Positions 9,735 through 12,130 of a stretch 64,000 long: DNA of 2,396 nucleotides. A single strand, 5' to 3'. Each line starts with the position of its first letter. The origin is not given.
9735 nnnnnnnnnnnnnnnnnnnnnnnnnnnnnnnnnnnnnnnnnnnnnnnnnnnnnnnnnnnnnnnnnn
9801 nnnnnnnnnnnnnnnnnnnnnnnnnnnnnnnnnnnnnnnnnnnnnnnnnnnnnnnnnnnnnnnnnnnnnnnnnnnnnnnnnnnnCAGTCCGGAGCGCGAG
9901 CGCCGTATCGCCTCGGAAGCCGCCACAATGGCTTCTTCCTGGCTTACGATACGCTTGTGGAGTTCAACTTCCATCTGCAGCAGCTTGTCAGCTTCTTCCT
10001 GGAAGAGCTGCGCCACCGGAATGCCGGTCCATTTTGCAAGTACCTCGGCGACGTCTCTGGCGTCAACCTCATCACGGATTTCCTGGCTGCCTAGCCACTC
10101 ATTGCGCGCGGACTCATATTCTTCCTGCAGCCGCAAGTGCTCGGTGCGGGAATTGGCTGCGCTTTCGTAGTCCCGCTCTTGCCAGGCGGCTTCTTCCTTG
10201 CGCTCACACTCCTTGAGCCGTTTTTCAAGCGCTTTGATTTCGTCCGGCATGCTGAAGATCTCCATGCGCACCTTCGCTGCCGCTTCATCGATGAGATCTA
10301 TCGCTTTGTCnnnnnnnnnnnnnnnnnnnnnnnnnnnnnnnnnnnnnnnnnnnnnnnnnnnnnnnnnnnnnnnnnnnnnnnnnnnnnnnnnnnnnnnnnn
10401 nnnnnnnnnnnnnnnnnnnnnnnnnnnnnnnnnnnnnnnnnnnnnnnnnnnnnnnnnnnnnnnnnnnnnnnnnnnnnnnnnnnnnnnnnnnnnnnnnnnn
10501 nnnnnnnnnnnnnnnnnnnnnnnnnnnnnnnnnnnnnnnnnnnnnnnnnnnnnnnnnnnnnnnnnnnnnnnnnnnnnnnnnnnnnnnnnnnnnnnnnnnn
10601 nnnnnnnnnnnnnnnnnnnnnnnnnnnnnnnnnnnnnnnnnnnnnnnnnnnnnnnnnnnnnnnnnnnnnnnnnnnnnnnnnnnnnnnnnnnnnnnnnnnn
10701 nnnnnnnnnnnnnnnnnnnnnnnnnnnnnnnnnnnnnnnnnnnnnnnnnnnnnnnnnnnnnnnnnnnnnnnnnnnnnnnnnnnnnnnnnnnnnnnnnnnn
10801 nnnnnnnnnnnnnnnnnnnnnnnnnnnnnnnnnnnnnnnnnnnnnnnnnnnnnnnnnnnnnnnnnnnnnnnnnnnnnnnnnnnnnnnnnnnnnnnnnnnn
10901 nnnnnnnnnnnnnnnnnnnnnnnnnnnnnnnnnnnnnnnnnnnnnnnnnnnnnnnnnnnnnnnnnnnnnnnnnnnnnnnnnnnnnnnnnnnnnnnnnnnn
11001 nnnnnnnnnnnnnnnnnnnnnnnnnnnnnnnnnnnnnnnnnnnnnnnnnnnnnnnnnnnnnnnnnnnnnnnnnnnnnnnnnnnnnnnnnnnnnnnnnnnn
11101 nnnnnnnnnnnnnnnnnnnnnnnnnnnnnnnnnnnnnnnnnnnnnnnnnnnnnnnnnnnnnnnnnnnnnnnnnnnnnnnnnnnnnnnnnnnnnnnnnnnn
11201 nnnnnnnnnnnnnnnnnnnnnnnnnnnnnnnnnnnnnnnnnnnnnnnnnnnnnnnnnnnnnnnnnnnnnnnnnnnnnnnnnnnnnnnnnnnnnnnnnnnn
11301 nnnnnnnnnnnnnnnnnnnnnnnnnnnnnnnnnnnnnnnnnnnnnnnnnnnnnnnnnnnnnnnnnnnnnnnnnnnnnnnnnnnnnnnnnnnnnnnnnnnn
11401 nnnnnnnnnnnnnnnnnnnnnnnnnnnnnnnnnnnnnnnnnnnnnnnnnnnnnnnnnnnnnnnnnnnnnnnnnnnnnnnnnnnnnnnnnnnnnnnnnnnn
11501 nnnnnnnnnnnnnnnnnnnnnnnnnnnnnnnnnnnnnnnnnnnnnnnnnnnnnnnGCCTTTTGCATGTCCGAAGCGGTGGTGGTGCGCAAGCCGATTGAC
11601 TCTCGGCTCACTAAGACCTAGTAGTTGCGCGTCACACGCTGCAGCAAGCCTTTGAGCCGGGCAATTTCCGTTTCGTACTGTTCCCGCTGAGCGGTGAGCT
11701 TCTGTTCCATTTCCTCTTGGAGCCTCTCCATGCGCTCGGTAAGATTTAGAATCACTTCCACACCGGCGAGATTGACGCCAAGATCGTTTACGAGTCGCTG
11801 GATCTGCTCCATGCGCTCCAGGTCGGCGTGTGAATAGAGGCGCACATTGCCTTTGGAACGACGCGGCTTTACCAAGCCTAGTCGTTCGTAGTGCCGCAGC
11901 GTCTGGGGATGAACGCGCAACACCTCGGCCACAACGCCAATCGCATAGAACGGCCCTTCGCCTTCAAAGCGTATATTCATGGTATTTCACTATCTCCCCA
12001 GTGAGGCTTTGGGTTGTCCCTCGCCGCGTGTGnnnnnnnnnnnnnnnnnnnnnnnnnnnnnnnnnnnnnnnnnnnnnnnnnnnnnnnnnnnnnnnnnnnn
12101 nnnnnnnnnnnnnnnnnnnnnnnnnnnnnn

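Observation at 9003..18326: Six-gene heat-shock super-operon lon-dnaK-grpE-dnaJ-hspR-clpB with a HAIR-like operator over its promoter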

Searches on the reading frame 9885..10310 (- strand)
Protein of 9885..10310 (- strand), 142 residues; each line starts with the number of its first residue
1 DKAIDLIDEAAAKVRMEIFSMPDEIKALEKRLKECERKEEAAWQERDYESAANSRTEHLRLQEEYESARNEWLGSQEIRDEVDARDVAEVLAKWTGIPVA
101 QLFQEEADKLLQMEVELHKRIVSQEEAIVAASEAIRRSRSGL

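Call 43: search_solved_structures(query=window:9885-10310:-, max_evalue=0.00001, show_alignments=0)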
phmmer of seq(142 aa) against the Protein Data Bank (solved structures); distinct sequences matched with E-value up to 0.00001: 39.
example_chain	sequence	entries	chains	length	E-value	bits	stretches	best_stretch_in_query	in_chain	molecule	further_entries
3pxi_A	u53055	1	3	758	1.4e-33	119.3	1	1-142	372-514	Negative regulator of genetic competence ClpC/MecB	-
3j3s_A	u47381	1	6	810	1.5e-33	119.1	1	1-142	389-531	Negative regulator of genetic competence ClpC/MecB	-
3j3t_A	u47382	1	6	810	1.5e-33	119.1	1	1-142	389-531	Negative regulator of genetic competence ClpC/MecB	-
3j3r_A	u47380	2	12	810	1.5e-33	119.1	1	1-142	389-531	Negative regulator of genetic competence ClpC/MecB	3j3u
7abr_A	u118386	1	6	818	1.6e-33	119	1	1-142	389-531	Negative regulator of genetic competence ClpC/MecB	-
6em9_A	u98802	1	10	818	6.7e-32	113.8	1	1-142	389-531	ATP-dependent Clp protease ATP-binding subunit ClpC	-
6em8_A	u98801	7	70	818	8.7e-32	113.4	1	1-142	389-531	ATP-dependent Clp protease ATP-binding subunit ClpC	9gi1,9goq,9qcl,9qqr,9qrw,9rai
8a8u_A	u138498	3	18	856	1.1e-28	103.5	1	1-142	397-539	ATP-dependent Clp protease ATP-binding subunit ClpC1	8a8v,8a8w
9if4_A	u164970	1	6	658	2.1e-28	102.5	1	1-142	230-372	ATP-dependent Clp protease ATP-binding subunit ClpC1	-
1qvr_A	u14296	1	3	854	7.4e-28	100.7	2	25-142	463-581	ClpB protein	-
8ycx_A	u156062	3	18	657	1.6e-27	99.7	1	1-142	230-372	ATP-dependent Clp protease ATP-binding subunit ClpC1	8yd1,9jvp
8xon_S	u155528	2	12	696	6.1e-25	91.3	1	1-142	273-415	NDP-hexose 4-ketoreductase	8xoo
6oax_C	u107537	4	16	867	1.4e-23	86.9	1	72-142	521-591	Hyperactive disaggregase ClpB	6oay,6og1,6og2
4d2q_A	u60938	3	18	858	1.5e-23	86.8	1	71-142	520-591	CLPB | CHAPERONE PROTEIN CLPB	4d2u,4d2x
6rn2_A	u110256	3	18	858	1.5e-23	86.8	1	71-142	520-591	Chaperone protein ClpB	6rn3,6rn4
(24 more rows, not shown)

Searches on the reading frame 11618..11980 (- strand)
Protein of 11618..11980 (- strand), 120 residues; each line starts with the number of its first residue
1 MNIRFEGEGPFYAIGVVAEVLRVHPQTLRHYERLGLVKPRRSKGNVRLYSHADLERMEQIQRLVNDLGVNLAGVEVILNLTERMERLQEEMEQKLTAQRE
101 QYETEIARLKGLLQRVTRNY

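Call 3: search_protein_families(library=pfam, proteins=[window:11618-11980:-])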
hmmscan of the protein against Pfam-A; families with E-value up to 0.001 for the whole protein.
window:11618-11980:- (120 aa): 4 families
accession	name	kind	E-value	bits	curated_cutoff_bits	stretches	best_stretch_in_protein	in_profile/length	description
PF13411.12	MerR_1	-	4.3e-18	65.6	21.6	1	12-79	1-67/69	MerR HTH family regulatory protein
PF13591.12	MerR_2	-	9e-14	51.5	29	1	18-92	7-80/84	MerR HTH family regulatory protein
PF00376.29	MerR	-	2.5e-12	46.8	28.2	1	14-49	2-38/38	MerR family regulatory protein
PF12728.13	HTH_17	-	0.00019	22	27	1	17-57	7-46/51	Helix-turn-helix domain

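Call 8: find_related_loci(query=window:11618-11980:-, collection=genome_contigs, flank=10000)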
Query window:11618-11980:- (120 aa) in genome_contigs; peptide patterns used: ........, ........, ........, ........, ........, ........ (x = any residue, [..] = any of these).
469 stretches matched a pattern; 225 encode a relative of the query (tblastn E <= 1e-3); the best 80 are kept; 80 distinct loci.
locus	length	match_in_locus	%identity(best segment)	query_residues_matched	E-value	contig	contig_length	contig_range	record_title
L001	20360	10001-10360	98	1-120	2e-74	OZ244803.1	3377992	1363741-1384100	MAG: Chloroflexota bacterium isolate 79ba3885-3119-4226-a239-5f829a180bad genome assembly, chromosome: 1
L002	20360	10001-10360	96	1-120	1e-73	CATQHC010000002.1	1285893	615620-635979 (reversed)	MAG: Chloroflexota bacterium isolate 11a6ff70-42c8-4f36-b917-3d1cb5cddc1f genome assembly, contig: contig_2, whole genom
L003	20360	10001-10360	95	1-120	5e-73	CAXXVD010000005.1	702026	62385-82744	MAG: Chloroflexota bacterium isolate fe2c5841-0234-49a8-8bce-d97ad08295c1 genome assembly, contig: contig_5, whole genom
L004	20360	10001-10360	94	1-120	1e-72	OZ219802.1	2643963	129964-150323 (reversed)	MAG: Chloroflexota bacterium isolate 50a8419b-8e17-430b-920a-11f3287aca29 genome assembly, chromosome: 2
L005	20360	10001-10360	94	1-120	2e-72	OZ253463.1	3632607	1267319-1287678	MAG: Chloroflexota bacterium isolate 29d2856e-e75a-4040-aa7f-32dfb5fb0cd3 genome assembly, chromosome: 1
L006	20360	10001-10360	94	1-120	2e-72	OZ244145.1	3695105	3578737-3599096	MAG: Chloroflexota bacterium isolate eb05c879-3c2f-44be-9c84-8645a4b398cc genome assembly, chromosome: 1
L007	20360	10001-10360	93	1-120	6e-72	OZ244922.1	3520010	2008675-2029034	MAG: Chloroflexota bacterium isolate ead8ffbb-32b5-46cb-8623-33c4fc8e8bc9 genome assembly, chromosome: 1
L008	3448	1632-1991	95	1-120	2e-71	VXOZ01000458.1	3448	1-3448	MAG: Chloroflexi bacterium isolate SB0662_bin_44 NODE_14976_length_3448_cov_11.839965, whole genome shotgun sequence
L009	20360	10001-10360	95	1-120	3e-71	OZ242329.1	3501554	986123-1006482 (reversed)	MAG: Chloroflexota bacterium isolate 2b2caabe-c752-47ff-af95-c7664a5aabd3 genome assembly, chromosome: 1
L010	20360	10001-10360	93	1-120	3e-71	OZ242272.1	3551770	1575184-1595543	MAG: Chloroflexota bacterium isolate e1420fa2-ce91-4a5a-b5ce-1a2ec9efecdf genome assembly, chromosome: 1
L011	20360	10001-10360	92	1-120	2e-71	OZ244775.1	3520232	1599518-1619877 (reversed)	MAG: Chloroflexota bacterium isolate 16d11fe7-7e2c-40b4-8e2f-5374e7366b5d genome assembly, chromosome: 1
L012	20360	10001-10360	91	1-120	1e-70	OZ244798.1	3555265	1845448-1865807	MAG: Chloroflexota bacterium isolate 2a568fc5-af87-46f8-82f8-bda4512a6bab genome assembly, chromosome: 1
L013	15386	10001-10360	92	1-120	1e-70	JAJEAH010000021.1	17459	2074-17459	MAG: Chloroflexota bacterium isolate jk18x7bins.44 k141_1250986, whole genome shotgun sequence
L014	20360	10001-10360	93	1-120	5e-70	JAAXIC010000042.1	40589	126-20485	MAG: Chloroflexota bacterium isolate Plut_88905 unfiltered_Plut_88905_genomic_contig_754362, whole genome shotgun sequen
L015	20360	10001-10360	90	1-120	8e-69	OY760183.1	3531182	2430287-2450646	MAG: Chloroflexota bacterium isolate 1e5240b1-722b-4dd6-bc08-6f4f73fd4587 genome assembly, chromosome: 1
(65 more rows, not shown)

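Call 20: search_protein_families(library=ncbifam, proteins=[window:11618-11980:-], max_evalue=0.00001)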
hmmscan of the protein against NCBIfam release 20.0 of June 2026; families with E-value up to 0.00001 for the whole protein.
window:11618-11980:- (120 aa): 14 families
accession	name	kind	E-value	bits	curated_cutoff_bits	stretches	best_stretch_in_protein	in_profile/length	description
NF047375.1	HeatShock_HspR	equivalog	2.1e-32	111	105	1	10-94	2-86/92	heat shock protein transcriptional repressor HspR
NF047377.1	heat_HspR_dupli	exception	4.4e-30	104.8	300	1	9-109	3-103/214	heat shock protein transcriptional repressor HspR, fused homodimer type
TIGR02051.1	MerR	equivalog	4.8e-12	46.2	150.85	1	14-115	2-104/124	mercury resistance transcriptional regulator MerR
NF011617.0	PRK15043.1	equivalog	3.5e-11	42.9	417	1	11-94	3-85/243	HTH-type transcriptional regulator MlrA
NF007069.0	PRK09514.1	equivalog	1.3e-10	41.4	143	1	12-112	2-103/141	Zn(2+)-responsive transcriptional regulator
NF052513.1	TransRegCarH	equivalog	1e-09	38.1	400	1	12-106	7-103/274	HTH-type transcriptional repressor CarH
TIGR02044.1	CueR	equivalog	1.2e-09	38.3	147.4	1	14-115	3-104/127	Cu(I)-responsive transcriptional regulator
TIGR02043.1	ZntR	equivalog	3.2e-09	37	167.95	1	12-110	2-101/131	Zn(2+)-responsive transcriptional regulator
NF050798.1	TF_FtsR_Actino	equivalog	9.8e-09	35.6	150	1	26-97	20-91/223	transcriptional regulator FtsR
NF053740.1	TransRegTnrAGPos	equivalog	1.4e-08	34.9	140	1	13-95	14-95/108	hypothetical protein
NF041849.1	trans_regNmlR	equivalog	2.3e-08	34.1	175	1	14-117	3-106/117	stress response transcriptional regulator NmlR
TIGR02047.1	CadR-PbrR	equivalog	5.4e-08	32.9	151.45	1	14-115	3-104/127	Cd(II)/Pb(II)-responsive transcriptional regulator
NF010315.0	PRK13752.1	subfamily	1.8e-07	31.3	261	1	13-114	9-111/144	mercury resistance transcriptional regulator MerR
TIGR01950.1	SoxR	equivalog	2.7e-06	27.2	116.9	1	14-112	4-102/142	redox-sensitive transcriptional activator SoxR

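Call 33: search_solved_structures(query=window:11618-11980:-, max_evalue=0.001, show_alignments=2)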
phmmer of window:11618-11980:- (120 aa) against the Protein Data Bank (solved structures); distinct sequences matched with E-value up to 0.001: 22.
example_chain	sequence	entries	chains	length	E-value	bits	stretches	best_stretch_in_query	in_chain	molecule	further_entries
4r4e_B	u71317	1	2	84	4.8e-12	49.1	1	8-81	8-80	HTH-type transcriptional regulator GlnR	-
7tec_A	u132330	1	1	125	4.3e-10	42.8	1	9-95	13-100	HTH-type transcriptional regulator GlnR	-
4ua1_A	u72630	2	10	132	1.4e-09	41.2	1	12-111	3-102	Regulatory protein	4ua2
7tea_B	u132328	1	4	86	5.1e-08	36.1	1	11-77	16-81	Glutamine synthetase repressor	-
1jbg_A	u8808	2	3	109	2.6e-07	33.9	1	12-93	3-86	transcription activator of multidrug-efflux transporter genes mta | transcription activator MtaN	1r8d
5crl_A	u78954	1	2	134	3.2e-07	33.6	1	13-115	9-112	Mercuric resistance operon regulatory protein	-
2vz4_A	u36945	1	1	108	5.7e-07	32.8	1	12-81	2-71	HTH-TYPE TRANSCRIPTIONAL ACTIVATOR TIPA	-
5gpe_A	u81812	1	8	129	1.6e-06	31.4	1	24-113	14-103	Transcriptional regulator, MerR-family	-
3qao_A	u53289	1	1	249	5.5e-06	29.6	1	16-109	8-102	MerR-like transcriptional regulator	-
4r24_B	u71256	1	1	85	1.4e-05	28.3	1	12-75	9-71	HTH-type transcriptional regulator TnrA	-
4r22_B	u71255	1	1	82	1.7e-05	28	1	12-70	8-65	HTH-type transcriptional regulator TnrA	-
6jgf_A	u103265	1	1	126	2.5e-05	27.5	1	14-83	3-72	CadR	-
2jml_A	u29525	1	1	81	2.9e-05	27.3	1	14-72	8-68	DNA BINDING DOMAIN/TRANSCRIPTIONAL REGULATOR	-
6jyw_A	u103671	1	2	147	3.4e-05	27.1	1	14-82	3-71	CadR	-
6jgv_A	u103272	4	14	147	3.7e-05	27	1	14-82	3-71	CadR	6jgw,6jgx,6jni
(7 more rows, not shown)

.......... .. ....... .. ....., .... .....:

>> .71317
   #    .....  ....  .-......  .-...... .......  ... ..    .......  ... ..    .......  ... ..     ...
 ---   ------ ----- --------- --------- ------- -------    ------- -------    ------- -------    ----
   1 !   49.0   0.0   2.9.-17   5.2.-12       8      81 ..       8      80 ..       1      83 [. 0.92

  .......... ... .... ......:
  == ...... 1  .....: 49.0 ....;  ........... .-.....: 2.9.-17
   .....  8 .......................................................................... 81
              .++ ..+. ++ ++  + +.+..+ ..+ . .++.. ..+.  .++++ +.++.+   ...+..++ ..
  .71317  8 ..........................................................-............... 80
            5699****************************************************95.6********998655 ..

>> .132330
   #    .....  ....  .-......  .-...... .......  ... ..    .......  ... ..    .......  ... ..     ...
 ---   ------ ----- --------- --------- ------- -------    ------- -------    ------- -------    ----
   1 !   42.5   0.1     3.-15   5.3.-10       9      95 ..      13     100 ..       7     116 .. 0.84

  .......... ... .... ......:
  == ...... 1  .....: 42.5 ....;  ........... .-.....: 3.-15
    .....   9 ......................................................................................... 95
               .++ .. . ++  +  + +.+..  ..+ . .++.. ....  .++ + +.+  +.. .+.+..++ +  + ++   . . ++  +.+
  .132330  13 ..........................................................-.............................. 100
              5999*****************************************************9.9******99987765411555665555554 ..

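Call 53: search_solved_structures(query=A1, max_evalue=0.01, show_alignments=0)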
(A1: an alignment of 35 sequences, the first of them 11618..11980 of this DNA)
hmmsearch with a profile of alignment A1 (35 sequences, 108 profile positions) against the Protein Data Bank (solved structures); distinct sequences matched with E-value up to 0.01: 33.
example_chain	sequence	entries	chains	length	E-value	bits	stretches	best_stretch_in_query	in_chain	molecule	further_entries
4r4e_B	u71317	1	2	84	2e-16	63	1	1-71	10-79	HTH-type transcriptional regulator GlnR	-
7tec_A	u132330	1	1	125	1e-14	57.6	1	1-93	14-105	HTH-type transcriptional regulator GlnR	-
4ua1_A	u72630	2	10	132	2.9e-14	56.1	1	3-103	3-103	Regulatory protein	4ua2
7tea_B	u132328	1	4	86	5.4e-13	52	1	2-67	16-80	Glutamine synthetase repressor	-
1jbg_A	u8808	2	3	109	2e-10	43.7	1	3-104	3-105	transcription activator of multidrug-efflux transporter genes mta | transcription activator MtaN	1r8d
5crl_A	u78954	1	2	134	2.7e-10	43.3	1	3-105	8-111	Mercuric resistance operon regulatory protein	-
2vz4_A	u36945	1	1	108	6.9e-10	42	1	3-71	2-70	HTH-TYPE TRANSCRIPTIONAL ACTIVATOR TIPA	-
6ldi_G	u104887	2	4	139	7.4e-10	41.9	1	4-103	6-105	HTH-type transcriptional regulator CueR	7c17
4wls_A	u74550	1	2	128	9e-10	41.6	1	5-103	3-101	HTH-type transcriptional regulator CueR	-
1q05_A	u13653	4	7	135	1.1e-09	41.4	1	5-103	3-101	Transcriptional regulator cueR | HTH-type transcriptional regulator CueR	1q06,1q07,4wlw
6xh7_G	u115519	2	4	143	1.2e-09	41.2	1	5-103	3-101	HTH-type transcriptional regulator CueR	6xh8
5gpe_A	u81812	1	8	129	4.8e-09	39.3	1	16-103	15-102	Transcriptional regulator, MerR-family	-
4r24_B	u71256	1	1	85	5e-09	39.2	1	3-78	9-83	HTH-type transcriptional regulator TnrA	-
2jml_A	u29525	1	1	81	8.4e-09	38.5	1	5-62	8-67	DNA BINDING DOMAIN/TRANSCRIPTIONAL REGULATOR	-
4r22_B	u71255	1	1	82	8.7e-09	38.5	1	3-66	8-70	HTH-type transcriptional regulator TnrA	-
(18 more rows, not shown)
